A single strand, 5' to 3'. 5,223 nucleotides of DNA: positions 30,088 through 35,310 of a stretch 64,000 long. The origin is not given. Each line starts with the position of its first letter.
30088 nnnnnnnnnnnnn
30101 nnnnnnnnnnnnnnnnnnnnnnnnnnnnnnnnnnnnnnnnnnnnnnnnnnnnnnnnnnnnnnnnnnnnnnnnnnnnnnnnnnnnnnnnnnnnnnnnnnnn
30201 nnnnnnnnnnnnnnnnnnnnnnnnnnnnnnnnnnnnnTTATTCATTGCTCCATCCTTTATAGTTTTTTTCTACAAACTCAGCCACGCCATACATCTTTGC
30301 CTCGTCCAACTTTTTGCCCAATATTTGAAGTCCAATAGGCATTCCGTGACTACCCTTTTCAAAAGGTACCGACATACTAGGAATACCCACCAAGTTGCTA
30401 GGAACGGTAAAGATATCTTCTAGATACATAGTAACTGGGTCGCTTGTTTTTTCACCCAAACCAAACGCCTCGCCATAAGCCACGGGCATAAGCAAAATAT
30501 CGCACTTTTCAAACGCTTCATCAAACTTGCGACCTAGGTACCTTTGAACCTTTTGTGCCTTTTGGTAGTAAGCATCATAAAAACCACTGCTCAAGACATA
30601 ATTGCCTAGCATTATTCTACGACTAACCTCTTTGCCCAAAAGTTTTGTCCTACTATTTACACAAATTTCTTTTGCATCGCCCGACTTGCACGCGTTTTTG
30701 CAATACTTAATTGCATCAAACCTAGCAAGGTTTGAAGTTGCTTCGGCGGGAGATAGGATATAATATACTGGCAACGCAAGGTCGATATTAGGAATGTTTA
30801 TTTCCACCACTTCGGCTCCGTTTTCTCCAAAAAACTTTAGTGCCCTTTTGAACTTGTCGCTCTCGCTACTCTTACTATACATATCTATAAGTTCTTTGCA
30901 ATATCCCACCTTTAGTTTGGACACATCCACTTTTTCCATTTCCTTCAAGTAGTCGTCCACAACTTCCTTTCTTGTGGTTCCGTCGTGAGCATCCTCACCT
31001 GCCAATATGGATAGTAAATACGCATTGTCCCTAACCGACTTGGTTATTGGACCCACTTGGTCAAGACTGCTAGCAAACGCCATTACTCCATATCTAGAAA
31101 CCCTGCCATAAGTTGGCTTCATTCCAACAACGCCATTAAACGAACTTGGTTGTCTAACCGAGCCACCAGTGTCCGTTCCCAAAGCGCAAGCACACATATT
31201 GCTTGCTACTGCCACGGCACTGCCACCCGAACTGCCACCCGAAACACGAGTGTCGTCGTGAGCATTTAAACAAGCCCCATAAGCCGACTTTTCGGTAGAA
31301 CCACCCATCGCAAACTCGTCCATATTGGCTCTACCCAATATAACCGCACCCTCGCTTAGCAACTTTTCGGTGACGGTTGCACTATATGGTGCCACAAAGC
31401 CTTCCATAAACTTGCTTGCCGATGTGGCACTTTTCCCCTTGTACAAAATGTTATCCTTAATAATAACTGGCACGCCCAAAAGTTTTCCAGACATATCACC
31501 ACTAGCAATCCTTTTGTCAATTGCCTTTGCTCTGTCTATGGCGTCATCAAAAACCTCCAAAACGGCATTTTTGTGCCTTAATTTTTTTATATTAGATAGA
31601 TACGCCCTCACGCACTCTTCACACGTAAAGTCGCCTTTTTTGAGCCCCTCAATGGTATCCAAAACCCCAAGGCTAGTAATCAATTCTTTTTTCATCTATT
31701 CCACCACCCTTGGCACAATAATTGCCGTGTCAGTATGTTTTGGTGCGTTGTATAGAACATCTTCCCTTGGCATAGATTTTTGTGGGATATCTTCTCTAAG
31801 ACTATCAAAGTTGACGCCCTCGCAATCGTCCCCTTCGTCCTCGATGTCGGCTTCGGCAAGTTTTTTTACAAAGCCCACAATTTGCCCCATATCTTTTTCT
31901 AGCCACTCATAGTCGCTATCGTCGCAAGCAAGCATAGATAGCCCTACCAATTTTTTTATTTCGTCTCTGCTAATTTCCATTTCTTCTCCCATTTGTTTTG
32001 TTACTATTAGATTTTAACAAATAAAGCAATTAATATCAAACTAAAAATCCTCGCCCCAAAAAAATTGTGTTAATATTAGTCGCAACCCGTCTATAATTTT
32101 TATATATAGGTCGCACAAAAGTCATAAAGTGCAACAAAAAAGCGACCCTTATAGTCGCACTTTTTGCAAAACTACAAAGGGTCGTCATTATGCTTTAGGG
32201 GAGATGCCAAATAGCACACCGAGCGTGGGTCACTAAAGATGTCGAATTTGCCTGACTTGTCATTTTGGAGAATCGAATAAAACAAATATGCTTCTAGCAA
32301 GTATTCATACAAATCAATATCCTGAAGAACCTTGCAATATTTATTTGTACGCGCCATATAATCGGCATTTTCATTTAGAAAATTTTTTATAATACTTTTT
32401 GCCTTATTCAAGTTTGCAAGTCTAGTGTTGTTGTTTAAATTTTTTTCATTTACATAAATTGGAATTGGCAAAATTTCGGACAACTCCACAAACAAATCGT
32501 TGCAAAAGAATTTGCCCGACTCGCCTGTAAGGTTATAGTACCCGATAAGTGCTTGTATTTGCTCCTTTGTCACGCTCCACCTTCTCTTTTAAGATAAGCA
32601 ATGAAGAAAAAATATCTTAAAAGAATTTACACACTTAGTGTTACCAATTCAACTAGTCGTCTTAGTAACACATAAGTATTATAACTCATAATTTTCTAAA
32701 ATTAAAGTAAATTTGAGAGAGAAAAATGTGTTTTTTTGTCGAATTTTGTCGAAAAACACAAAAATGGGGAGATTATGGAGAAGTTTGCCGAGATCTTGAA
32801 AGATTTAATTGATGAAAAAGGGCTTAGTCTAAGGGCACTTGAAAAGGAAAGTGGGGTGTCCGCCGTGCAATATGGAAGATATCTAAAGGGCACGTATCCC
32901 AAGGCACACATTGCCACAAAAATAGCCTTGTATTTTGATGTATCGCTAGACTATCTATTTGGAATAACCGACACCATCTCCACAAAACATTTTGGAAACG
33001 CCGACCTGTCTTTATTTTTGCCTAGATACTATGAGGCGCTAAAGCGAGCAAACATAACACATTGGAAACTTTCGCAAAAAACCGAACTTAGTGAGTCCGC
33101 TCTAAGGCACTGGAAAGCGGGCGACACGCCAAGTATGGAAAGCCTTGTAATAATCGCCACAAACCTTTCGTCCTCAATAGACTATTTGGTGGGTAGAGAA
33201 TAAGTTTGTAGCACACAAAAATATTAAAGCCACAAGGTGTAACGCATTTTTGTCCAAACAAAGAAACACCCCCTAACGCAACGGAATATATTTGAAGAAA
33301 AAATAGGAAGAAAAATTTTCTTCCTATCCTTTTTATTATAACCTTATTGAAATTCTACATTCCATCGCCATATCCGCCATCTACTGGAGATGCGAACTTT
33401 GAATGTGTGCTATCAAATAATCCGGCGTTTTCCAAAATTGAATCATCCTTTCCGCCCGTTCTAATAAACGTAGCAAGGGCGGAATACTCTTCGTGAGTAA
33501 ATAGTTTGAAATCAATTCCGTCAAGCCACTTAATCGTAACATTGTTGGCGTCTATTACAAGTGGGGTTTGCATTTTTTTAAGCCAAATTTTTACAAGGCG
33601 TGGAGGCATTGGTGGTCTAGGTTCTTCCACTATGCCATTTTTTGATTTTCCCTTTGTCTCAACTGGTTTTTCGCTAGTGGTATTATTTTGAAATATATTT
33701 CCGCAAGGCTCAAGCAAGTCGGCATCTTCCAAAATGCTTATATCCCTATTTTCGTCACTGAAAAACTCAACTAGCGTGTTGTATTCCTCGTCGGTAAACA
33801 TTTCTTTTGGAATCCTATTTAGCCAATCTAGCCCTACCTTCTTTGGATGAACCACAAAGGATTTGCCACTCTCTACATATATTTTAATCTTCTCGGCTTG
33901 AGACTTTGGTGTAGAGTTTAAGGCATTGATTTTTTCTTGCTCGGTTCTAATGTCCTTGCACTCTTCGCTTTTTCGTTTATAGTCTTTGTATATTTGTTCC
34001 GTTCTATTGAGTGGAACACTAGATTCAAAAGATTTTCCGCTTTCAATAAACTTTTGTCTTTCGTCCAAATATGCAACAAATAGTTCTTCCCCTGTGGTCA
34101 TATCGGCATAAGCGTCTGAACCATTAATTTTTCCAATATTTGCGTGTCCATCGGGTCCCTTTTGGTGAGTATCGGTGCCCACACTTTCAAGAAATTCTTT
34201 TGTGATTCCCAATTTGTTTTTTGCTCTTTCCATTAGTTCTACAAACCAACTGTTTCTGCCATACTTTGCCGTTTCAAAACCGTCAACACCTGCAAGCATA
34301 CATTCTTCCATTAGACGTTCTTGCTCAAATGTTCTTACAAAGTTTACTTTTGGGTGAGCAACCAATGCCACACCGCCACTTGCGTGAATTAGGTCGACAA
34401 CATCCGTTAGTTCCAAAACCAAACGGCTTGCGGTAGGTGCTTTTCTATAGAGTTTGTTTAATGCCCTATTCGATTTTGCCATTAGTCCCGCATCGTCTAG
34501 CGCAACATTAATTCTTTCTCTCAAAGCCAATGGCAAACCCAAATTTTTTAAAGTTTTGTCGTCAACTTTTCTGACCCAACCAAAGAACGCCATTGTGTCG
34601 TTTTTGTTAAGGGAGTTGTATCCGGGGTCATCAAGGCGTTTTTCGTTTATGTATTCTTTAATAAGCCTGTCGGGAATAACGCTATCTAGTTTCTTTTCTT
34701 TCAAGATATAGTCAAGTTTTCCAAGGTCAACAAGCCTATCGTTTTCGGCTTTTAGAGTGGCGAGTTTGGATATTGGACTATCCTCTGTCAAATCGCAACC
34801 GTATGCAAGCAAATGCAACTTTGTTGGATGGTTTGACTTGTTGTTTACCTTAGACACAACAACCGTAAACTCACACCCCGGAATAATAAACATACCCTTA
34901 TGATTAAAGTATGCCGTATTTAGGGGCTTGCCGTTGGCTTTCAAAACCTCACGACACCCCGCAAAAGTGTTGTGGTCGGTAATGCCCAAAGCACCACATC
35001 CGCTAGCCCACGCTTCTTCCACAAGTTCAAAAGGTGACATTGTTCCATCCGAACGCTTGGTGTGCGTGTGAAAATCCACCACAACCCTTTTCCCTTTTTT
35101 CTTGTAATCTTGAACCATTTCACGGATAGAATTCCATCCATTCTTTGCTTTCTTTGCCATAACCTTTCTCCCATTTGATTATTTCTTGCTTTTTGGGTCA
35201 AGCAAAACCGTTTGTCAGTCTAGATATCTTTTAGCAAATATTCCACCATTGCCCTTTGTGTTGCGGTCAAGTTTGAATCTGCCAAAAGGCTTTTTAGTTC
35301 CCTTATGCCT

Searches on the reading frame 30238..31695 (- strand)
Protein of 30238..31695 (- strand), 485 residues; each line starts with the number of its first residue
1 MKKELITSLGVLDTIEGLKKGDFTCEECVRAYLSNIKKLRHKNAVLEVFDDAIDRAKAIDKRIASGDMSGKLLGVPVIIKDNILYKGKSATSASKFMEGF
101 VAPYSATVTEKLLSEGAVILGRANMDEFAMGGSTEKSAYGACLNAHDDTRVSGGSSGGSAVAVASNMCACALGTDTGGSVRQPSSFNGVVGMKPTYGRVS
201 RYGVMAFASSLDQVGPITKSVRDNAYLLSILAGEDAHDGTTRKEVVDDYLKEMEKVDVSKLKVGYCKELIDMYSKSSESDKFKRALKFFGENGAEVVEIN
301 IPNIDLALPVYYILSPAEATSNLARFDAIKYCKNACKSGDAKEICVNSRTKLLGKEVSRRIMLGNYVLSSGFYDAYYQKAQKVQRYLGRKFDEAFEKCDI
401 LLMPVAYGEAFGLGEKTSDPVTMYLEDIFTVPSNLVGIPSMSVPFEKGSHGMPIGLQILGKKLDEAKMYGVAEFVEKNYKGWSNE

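Call 7: search_protein_families(library=pfam, proteins=[window:30238-31695:-], max_evalue=0.001)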
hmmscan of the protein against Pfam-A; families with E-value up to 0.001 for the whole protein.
window:30238-31695:- (485 aa): 1 family
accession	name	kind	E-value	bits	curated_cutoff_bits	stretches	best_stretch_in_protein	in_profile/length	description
PF01425.27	Amidase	-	5.1e-135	451.4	27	1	27-467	1-443/445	Amidase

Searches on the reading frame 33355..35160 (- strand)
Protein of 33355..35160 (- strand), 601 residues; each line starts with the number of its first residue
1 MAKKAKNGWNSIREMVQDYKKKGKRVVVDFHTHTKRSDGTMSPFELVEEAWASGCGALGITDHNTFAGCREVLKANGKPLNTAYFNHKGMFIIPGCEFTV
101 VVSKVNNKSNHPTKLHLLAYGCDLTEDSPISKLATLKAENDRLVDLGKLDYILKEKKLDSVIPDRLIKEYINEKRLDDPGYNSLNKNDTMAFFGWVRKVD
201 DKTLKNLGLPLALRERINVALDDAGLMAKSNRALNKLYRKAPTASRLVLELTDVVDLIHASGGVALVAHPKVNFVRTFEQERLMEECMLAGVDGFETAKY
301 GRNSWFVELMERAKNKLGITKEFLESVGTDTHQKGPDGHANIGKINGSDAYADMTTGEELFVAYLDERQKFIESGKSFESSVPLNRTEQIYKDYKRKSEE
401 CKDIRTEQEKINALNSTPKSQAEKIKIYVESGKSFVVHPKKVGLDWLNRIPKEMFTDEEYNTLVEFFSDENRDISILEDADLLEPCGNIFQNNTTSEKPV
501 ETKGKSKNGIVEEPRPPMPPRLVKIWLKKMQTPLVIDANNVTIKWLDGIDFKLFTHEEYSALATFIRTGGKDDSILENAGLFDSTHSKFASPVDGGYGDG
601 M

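Call 8: search_protein_families(library=pfam, proteins=[window:33355-35160:-], max_evalue=0.001)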
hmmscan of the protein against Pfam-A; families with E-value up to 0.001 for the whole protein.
window:33355-35160:- (601 aa): 1 family
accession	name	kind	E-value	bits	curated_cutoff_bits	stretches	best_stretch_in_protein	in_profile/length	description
PF02811.25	PHP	-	1e-08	36.1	26.4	1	29-118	1-78/164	PHP domain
